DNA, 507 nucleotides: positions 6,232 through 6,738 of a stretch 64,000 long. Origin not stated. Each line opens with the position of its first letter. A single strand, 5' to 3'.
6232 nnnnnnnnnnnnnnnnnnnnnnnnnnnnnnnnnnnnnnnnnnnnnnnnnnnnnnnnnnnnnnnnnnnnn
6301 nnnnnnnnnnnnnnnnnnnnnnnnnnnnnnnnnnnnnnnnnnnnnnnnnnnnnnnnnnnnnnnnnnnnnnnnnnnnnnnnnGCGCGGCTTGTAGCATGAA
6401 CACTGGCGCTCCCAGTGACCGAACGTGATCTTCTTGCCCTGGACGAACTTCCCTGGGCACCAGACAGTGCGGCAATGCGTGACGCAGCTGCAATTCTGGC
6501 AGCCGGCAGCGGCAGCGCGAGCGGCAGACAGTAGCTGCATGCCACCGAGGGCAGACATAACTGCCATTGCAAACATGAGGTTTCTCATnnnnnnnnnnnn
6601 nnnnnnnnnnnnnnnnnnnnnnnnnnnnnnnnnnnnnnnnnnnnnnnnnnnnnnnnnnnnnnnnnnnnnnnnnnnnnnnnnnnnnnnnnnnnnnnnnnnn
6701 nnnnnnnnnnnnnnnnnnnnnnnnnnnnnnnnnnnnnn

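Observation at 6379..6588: Stand-alone gene for a Cys-rich secreted peptide with textbook expression signals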

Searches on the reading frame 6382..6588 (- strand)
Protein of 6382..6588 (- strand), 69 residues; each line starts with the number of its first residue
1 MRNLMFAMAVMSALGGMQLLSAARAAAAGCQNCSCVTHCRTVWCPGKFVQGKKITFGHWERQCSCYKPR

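Call 3: search_protein_families(library=pfam, proteins=[window:6382-6588:-], max_evalue=1)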
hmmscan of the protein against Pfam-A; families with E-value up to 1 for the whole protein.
seq(69 aa): 0 families

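Call 5: find_homologous_proteins(query=window:6382-6588:-, max_evalue=10)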
Query seq(69 aa) (69 aa): 1 proteins with E <= 10 among 1 candidates.
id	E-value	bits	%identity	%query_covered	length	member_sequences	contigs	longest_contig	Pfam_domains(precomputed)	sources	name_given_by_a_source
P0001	1.6e-39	150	96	100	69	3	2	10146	-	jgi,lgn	jgi:hypothetical protein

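Call 7: find_encoding_contigs(protein=P0001, flank=10000, max_places=10)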
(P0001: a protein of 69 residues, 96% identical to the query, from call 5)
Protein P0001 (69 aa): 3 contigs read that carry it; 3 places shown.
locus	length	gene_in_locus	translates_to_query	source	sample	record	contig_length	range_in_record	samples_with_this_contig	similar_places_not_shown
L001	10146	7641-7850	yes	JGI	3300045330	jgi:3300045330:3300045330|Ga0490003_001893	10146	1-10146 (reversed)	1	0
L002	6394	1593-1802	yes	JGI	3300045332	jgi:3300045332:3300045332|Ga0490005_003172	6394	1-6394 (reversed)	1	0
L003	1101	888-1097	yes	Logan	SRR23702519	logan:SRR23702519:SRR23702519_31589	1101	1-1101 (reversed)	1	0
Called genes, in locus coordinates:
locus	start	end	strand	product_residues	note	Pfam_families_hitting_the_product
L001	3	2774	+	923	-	?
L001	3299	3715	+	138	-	PF00293:NUDIX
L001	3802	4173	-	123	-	-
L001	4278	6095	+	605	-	PF01807:Zn_ribbon_DnaG, PF08275:DNAG_N, PF01751:Toprim, PF13155:Toprim_2, PF13362:Toprim_3 (weak), PF13662:Toprim_4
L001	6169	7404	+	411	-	PF03979:Sigma70_r1_1, PF00140:Sigma70_r1_2, PF04542:Sigma70_r2, PF04539:Sigma70_r3, PF04545:Sigma70_r4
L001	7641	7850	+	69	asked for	-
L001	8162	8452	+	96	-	-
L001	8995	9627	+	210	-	-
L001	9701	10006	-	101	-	-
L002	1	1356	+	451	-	?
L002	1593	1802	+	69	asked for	-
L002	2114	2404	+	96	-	-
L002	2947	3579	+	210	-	-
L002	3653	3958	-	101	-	-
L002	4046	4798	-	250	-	PF01471:PG_binding_1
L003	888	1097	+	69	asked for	-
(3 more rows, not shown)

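Call 20: search_protein_representatives(protein=window:6382-6588:-)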
Query: 69 residues. Proteins with E-value up to 0.001 (for the whole library): 4; up to 1e-10: 3; up to 1e-30: 1. The best 4 are listed.
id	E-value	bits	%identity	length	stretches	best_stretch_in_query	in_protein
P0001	4.9e-40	150.2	96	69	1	1-69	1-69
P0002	8.5e-17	76.7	59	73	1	8-69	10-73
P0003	9.3e-11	57.6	37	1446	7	10-51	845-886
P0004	6.7e-04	35.9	30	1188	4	5-53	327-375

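Call 24: find_encoding_contigs(protein=P0002, flank=10000, max_places=10)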
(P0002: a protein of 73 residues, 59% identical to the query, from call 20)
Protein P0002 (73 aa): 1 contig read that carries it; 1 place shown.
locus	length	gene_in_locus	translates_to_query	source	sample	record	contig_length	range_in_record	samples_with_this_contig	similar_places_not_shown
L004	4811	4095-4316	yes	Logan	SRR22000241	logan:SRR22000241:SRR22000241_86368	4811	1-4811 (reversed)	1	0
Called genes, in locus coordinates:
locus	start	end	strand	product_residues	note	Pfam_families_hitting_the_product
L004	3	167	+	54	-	?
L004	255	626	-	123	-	-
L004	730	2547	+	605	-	PF01807:Zn_ribbon_DnaG, PF08275:DNAG_N, PF01751:Toprim, PF13155:Toprim_2, PF13362:Toprim_3 (weak), PF13662:Toprim_4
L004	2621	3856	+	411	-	PF03979:Sigma70_r1_1, PF00140:Sigma70_r1_2, PF04542:Sigma70_r2, PF04539:Sigma70_r3, PF04545:Sigma70_r4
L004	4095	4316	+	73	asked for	-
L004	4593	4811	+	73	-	?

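Call 27: find_related_loci(query=A1, collection=genome_contigs, flank=6000)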
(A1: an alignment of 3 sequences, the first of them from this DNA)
Query A1 (69 aa) in genome_contigs; peptide patterns used: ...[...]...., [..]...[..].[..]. (x = any residue, [..] = any of these).
56 stretches matched a pattern; 1 encode a relative of the query (tblastn E <= 1e-3); 1 distinct loci.
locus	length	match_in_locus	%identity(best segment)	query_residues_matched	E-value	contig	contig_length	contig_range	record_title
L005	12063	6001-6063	57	33-53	4e-6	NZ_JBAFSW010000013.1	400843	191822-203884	Streptomyces sp. NRRL B-2790 13, whole genome shotgun sequence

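Call 29: find_related_loci(query=A1, collection=metagenome_contigs, flank=10000)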
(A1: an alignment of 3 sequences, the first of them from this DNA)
Query A1 (69 aa) in metagenome_contigs; peptide patterns used: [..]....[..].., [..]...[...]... (x = any residue, [..] = any of these).
351 stretches matched a pattern, but none encodes a relative of the query by tblastn (E <= 1e-3).

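Call 33: find_homologous_proteins(query=A1, max_evalue=10)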
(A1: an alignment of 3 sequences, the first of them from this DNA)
Query A1 (3 sequences) (69 aa, profile of the alignment): 2 proteins with E <= 10 among 2 candidates.
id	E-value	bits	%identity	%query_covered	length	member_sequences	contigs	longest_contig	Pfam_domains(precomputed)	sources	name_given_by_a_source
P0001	3.0e-42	160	96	100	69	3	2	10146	-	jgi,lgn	jgi:hypothetical protein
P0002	4.3e-36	140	53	100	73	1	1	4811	-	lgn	-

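Call 39: search_protein_families(library=ncbifam, proteins=[window:6382-6588:-, P0002], max_evalue=1)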
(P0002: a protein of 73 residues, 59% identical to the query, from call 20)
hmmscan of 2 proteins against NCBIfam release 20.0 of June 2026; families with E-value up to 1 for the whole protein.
seq(69 aa): 0 families

P0002 (73 aa): 1 family
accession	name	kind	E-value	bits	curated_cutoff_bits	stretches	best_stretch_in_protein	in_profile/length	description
TIGR02780.1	TrbJ_Ti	equivalog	0.3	10.5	100.55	1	7-38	8-40/253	P-type conjugative transfer protein TrbJ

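Call 42: predict_structure(alignment_id=A1)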
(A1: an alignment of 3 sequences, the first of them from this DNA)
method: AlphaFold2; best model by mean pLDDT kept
length: 69 residues; sequences in the alignment: 3
mean_pLDDT: 58.4   pTM: 0.32
mean pLDDT of the five models: 58.4, 57.7, 57.2, 56.8, 52.9
residues with pLDDT >= 90: 0; 70-90: 13; 50-70: 40; < 50: 16
segments of 3 or more residues with pLDDT < 50: 15-21, 25-27, 31-33
pLDDT, mean of each block of 10 residues (from residue 1): 53 47 49 58 71 68 63
secondary structure, 60 per line:
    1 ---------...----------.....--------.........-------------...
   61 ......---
elements in order: H23-27 E36-44 E58-66

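Call 59: fold_search(model_id=the predicted structure, library=pdb)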
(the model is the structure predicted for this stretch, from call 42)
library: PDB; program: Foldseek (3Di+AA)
matches with E <= 10: 8; with E <= 0.001: 0
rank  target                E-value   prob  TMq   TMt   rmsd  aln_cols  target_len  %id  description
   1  8vd4_A                5.6e+00  0.02  0.16  0.06   6.3        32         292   19  SaPI1 mature capsid structure containing DNA (released 2024-01-10)
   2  3wa6                  7.3e+00  0.06  0.25  0.05   5.8        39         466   15  Crystal structure of tannase from Lactobacillus plantarum in the orthorhombic crystal (released 2013-07-24)
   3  5tgc_C                7.8e+00  0.02  0.22  0.22  11.3        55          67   13  Structure of the hetero-trimer of Rtt102-Arp7/9 bound to ATP (released 2017-09-06)
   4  8xi2_d                8.3e+00  0.03  0.21  0.16   4.4        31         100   16  Cryo-EM structure of the Chlamydomonas C* complex (released 2024-10-09)
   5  8vd4_B                8.3e+00  0.01  0.16  0.06   6.3        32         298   22  SaPI1 mature capsid structure containing DNA (released 2024-01-10)
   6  4f0a_B                8.9e+00  0.11  0.28  0.08   4.0        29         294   14  Crystal structure of XWnt8 in complex with the cysteine-rich domain of Frizzled 8 (released 2012-06-13)
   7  7eto_Z                8.9e+00  0.07  0.28  0.02   4.9        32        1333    9  C1 CVSC-binding penton vertex in the virion capsid of Human Cytomegalovirus (released 2021-07-14)
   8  7xpg_A                9.5e+00  0.11  0.27  0.05   3.9        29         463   10  Cryo-EM structure of the T=3 lake sinai virus 1 (delta-N48) virus-like capsid at pH 6.5 (released 2023-02-08)

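Call 64: find_related_loci(query=A1, collection=viral_contigs, flank=5000)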
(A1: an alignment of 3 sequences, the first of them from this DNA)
Query A1 (69 aa) in viral_contigs; peptide patterns used: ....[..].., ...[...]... (x = any residue, [..] = any of these).
111 stretches matched a pattern, but none encodes a relative of the query by tblastn (E <= 1e-3).

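Call 74: list_cluster_members(proteins=[window:6382-6588:-, P0001, P0002, P0005])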
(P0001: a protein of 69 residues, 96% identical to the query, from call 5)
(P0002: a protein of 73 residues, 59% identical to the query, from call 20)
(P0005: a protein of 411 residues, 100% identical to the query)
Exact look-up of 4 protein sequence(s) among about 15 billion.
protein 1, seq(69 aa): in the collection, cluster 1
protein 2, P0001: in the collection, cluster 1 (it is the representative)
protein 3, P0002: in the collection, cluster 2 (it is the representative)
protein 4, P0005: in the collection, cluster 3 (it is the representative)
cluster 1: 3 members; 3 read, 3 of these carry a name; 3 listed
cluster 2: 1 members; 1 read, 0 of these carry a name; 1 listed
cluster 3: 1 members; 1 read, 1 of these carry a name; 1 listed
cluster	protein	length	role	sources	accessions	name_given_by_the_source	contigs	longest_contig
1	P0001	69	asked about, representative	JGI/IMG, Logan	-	hypothetical protein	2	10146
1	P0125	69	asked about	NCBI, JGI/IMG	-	hypothetical protein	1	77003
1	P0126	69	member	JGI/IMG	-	hypothetical protein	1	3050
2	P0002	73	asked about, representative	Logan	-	-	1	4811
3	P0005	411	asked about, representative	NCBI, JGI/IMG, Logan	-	RNA polymerase primary sigma factor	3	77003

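Call 77: search_protein_families(library=padloc, proteins=[window:6382-6588:-, P0002], max_evalue=1)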
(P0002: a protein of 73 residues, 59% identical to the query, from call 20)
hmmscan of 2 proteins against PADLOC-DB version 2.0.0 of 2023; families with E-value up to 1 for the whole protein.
seq(69 aa): 0 families

P0002 (73 aa): 0 families

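Call 88: search_protein_families(library=phrogs, proteins=[window:6382-6588:-, P0002], max_evalue=1)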
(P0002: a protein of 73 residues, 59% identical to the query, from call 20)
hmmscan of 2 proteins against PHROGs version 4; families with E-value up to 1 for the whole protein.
seq(69 aa): 0 families

P0002 (73 aa): 2 families
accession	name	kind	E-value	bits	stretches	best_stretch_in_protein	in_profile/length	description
phrog_30883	-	unknown function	0.12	13.8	1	37-69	23-55/66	-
phrog_14835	-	unknown function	0.24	12.6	1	14-51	2-40/70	-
